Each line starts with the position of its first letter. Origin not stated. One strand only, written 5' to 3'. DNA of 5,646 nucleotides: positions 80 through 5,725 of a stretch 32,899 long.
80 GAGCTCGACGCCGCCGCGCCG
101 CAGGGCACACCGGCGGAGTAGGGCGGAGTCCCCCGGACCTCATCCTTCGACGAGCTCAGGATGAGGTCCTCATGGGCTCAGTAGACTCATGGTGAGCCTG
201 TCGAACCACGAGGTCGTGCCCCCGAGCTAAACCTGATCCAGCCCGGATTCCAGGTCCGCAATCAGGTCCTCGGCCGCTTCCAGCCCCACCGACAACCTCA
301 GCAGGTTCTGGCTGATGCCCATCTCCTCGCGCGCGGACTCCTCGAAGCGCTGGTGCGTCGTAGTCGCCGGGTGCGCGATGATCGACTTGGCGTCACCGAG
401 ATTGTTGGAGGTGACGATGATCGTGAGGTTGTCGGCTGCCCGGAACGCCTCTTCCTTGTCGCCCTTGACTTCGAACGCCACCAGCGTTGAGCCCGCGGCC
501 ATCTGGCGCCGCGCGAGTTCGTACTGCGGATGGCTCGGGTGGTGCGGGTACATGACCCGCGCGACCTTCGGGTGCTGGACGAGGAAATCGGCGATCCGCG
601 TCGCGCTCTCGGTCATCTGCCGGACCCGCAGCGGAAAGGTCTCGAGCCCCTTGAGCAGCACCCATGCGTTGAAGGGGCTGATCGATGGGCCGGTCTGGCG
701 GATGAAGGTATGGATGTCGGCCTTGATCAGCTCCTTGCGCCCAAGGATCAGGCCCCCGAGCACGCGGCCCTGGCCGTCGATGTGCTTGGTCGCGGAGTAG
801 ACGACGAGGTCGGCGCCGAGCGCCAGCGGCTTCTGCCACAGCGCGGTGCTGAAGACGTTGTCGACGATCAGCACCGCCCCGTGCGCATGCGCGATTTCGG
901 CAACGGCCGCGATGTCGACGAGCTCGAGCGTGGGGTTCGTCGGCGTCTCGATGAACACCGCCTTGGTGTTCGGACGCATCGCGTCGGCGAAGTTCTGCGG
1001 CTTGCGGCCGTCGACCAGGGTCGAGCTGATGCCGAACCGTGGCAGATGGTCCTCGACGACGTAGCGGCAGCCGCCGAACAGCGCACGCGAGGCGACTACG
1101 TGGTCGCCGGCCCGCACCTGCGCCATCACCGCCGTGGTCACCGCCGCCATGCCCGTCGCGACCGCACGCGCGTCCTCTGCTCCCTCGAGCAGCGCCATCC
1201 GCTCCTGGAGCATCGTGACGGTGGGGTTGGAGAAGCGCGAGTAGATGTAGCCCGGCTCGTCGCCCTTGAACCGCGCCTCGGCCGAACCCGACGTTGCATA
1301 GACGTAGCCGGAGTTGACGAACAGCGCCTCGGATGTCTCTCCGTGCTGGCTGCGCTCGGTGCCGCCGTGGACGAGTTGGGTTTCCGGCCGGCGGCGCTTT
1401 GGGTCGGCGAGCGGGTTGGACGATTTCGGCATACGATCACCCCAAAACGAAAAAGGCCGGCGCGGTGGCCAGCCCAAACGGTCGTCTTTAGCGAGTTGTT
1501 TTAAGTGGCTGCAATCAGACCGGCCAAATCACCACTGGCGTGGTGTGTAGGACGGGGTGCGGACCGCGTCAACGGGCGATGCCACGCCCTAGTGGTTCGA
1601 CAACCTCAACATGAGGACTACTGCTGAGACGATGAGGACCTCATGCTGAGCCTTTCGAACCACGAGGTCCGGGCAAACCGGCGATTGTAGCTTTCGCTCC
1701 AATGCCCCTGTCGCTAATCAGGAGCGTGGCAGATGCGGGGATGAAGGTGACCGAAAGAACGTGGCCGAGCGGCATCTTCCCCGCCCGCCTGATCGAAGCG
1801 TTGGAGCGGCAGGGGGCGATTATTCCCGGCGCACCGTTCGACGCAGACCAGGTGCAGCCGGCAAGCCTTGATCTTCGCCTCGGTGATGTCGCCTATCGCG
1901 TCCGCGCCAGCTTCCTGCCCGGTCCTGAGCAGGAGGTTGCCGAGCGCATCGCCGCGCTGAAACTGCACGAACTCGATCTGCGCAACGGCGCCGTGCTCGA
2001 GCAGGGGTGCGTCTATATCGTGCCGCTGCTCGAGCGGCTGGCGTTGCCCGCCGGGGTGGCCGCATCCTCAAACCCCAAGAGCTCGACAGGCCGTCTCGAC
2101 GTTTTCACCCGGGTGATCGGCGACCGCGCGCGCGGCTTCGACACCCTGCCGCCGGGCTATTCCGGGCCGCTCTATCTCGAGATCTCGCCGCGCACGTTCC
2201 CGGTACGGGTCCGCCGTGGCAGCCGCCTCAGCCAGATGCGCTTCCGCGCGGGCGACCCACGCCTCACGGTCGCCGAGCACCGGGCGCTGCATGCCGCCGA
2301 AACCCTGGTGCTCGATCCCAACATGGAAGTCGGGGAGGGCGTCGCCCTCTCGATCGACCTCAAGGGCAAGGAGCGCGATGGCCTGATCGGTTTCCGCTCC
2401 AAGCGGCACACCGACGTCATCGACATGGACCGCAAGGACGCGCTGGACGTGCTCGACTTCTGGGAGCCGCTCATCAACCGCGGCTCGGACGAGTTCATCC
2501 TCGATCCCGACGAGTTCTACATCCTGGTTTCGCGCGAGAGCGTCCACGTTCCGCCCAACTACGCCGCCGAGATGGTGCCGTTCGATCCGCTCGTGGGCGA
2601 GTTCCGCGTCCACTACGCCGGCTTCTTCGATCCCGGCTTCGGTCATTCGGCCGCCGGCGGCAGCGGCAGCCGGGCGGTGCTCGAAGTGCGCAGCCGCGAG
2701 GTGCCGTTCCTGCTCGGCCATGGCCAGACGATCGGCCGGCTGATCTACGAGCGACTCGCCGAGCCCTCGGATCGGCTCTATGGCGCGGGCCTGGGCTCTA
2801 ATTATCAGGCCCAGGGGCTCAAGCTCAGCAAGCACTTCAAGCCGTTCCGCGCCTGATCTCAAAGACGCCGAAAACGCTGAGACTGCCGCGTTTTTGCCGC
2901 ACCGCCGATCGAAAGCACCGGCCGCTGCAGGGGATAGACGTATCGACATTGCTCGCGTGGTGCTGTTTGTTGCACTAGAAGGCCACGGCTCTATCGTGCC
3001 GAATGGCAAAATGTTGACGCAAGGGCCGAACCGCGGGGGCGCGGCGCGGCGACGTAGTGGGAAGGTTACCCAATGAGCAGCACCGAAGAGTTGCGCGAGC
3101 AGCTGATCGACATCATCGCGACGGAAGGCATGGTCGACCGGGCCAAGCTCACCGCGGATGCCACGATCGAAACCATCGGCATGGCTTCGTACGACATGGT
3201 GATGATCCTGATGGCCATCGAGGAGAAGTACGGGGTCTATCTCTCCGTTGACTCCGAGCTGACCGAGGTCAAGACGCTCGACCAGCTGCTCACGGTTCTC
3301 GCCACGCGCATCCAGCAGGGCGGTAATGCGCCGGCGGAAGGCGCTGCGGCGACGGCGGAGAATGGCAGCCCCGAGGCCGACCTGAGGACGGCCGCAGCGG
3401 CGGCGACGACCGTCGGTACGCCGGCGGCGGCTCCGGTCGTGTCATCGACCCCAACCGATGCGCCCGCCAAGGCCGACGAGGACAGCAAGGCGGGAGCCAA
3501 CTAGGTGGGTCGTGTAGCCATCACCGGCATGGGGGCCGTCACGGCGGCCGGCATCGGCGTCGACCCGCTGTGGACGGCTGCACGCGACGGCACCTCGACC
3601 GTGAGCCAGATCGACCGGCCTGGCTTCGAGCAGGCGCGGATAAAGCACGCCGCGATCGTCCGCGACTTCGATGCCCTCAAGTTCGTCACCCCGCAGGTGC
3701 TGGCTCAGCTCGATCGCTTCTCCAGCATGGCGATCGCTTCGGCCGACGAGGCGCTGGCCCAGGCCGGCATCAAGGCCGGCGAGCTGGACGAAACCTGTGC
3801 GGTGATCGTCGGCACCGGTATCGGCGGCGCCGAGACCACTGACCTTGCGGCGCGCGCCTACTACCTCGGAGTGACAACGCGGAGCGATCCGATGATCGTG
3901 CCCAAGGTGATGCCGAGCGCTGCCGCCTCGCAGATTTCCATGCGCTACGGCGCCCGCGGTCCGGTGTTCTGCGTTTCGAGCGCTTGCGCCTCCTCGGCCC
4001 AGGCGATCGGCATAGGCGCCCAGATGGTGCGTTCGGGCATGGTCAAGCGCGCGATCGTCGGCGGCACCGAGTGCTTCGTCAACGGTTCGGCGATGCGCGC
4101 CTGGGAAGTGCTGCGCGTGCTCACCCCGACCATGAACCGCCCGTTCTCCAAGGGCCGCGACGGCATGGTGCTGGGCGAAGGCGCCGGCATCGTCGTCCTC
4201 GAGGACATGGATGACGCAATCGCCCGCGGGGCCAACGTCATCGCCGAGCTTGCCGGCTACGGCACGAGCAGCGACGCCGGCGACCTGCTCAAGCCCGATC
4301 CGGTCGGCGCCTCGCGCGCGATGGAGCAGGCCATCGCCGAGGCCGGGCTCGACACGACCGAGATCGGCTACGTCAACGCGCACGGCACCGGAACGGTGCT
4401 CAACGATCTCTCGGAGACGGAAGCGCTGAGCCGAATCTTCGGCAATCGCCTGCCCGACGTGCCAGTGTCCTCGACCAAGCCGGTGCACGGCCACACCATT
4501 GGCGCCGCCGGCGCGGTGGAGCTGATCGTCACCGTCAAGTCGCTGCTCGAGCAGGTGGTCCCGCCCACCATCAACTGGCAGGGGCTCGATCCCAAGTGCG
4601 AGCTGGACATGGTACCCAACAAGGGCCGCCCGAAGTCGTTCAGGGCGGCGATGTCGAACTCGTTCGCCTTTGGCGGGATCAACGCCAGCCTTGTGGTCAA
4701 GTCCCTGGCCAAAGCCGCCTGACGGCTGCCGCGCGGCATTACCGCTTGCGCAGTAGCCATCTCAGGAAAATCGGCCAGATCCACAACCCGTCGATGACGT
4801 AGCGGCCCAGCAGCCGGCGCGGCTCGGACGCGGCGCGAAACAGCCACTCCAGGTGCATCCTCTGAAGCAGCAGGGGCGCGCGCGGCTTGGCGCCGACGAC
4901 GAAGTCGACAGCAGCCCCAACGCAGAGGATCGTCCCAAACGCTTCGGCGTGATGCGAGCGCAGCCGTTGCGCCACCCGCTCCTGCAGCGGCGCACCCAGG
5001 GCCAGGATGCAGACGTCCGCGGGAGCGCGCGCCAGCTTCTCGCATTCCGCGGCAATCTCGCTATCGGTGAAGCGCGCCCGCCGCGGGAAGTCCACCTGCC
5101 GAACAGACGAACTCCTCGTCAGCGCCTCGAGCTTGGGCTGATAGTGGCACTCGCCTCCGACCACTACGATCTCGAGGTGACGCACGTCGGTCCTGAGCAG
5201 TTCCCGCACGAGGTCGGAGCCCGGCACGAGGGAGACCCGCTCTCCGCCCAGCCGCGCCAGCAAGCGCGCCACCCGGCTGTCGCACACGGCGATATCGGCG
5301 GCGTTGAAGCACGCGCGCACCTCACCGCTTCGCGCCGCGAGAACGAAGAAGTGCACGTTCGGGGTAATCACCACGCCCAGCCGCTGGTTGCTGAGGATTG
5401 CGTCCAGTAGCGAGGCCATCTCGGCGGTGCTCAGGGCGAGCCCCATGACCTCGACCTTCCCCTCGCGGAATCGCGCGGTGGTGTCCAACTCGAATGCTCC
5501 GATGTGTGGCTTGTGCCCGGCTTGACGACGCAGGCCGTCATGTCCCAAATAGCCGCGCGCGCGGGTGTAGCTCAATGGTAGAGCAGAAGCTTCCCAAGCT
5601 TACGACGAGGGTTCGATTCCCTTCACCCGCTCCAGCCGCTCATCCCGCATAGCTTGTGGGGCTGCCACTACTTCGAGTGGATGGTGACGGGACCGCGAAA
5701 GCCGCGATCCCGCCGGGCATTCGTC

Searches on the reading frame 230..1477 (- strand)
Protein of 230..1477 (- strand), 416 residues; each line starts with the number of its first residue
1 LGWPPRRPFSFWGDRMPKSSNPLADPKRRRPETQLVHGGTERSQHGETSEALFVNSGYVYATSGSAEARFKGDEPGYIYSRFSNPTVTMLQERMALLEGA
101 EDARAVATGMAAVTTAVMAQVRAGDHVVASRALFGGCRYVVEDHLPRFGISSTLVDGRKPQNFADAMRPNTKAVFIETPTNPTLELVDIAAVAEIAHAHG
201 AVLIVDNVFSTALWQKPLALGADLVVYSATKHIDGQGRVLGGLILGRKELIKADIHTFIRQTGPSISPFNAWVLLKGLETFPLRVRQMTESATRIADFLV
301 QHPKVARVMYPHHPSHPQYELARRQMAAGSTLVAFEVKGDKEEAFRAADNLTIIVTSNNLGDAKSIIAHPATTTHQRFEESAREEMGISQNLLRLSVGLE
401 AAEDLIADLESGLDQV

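Call 9: search_protein_families(library=pfam, proteins=[window:230-1477:-], max_evalue=0.001)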
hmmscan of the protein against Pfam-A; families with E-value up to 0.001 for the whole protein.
window:230-1477:- (416 aa): 5 families
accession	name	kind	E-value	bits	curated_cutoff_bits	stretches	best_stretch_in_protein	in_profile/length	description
PF01053.26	Cys_Met_Meta_PP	-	7.3e-132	439.9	27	1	32-413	1-380/381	Cys/Met metabolism PLP-dependent enzyme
PF00155.27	Aminotran_1_2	-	1.5e-05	24.8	19.7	1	160-296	130-280/361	Aminotransferase class I and II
PF06838.17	Met_gamma_lyase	-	0.00019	20.6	24.2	1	161-253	146-245/405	Methionine gamma-lyase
PF00266.25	Aminotran_5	-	0.00043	19.8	21.5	1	159-237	128-207/371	Aminotransferase class-V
PF01212.27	Beta_elim_lyase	-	0.0009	19.1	27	0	84-263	31-227/288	Beta-eliminating lyase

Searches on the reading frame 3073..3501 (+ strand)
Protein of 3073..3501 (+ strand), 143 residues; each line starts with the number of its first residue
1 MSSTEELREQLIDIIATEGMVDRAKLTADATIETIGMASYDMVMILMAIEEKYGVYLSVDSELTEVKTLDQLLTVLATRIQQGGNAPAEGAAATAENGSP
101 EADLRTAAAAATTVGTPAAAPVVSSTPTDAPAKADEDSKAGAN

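Call 9: search_protein_families(library=pfam, proteins=[window:3073-3501:+], max_evalue=0.001)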
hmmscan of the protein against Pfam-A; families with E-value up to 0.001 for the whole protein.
window:3073-3501:+ (143 aa): 1 family
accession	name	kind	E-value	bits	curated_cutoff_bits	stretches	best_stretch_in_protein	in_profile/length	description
PF00550.31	PP-binding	-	0.00034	21.2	20.8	1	9-74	1-65/67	Phosphopantetheine attachment site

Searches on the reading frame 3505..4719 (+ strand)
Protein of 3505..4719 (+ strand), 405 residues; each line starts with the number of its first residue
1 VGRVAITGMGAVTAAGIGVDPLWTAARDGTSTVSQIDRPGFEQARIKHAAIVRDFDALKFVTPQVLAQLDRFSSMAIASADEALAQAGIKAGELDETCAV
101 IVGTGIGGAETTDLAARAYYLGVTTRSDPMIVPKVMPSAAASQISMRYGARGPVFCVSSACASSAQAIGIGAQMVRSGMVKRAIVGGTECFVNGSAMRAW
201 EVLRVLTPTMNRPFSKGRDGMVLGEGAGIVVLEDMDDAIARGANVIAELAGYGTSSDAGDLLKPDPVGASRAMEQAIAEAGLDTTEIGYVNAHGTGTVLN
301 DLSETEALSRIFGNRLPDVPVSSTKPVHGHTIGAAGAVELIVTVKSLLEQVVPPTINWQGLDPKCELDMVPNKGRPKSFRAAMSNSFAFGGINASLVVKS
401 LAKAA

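Call 9: search_protein_families(library=pfam, proteins=[window:3505-4719:+], max_evalue=0.001)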
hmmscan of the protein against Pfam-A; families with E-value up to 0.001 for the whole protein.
window:3505-4719:+ (405 aa): 2 families
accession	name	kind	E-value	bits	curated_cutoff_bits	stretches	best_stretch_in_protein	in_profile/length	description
PF00109.32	ketoacyl-synt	-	2.4e-41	142.5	20.8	1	3-238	3-252/252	Beta-ketoacyl synthase, N-terminal domain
PF02801.28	Ketoacyl-synt_C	-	1.6e-33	115.7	20.8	1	247-358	2-118/119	Beta-ketoacyl synthase, C-terminal domain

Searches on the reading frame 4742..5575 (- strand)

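Call 5: search_protein_families(library=pfam, proteins=[window:4742-5575:-], max_evalue=0.1)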
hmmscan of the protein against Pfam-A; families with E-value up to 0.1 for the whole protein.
window:4742-5575:- (278 aa): 1 family
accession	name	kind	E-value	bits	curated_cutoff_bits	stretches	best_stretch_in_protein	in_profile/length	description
PF03808.19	Glyco_tran_WecG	-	3.1e-30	105.6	27.4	1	93-259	1-168/168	Glycosyl transferase WecG/TagA/CpsF family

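Call 6: search_protein_families(library=ncbifam, proteins=[window:4742-5575:-], max_evalue=0.1)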
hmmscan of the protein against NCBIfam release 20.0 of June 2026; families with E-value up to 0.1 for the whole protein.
window:4742-5575:- (278 aa): 4 families
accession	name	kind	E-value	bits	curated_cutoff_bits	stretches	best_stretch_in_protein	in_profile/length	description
TIGR00696.1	wecG_tagA_cpsF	superfamily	6.9e-20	71.5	69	1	91-261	4-175/178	WecB/TagA/CpsF family glycosyltransferase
NF041872.1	EPS_EpsA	equivalog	2.2e-16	60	500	1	34-274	16-258/265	exopolysaccharide biosynthesis glycosyltransferase EpsA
NF002980.1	PRK03692.1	equivalog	8.1e-15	54.9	323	1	40-255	3-222/240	lipopolysaccharide N-acetylmannosaminouronosyltransferase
NF041710.1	UDPacetylman_taseTarA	equivalog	1.6e-11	44.2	350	1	38-255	6-227/247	N-acetylglucosaminyldiphosphoundecaprenol N-acetyl-beta-D-mannosaminyltransferase TarA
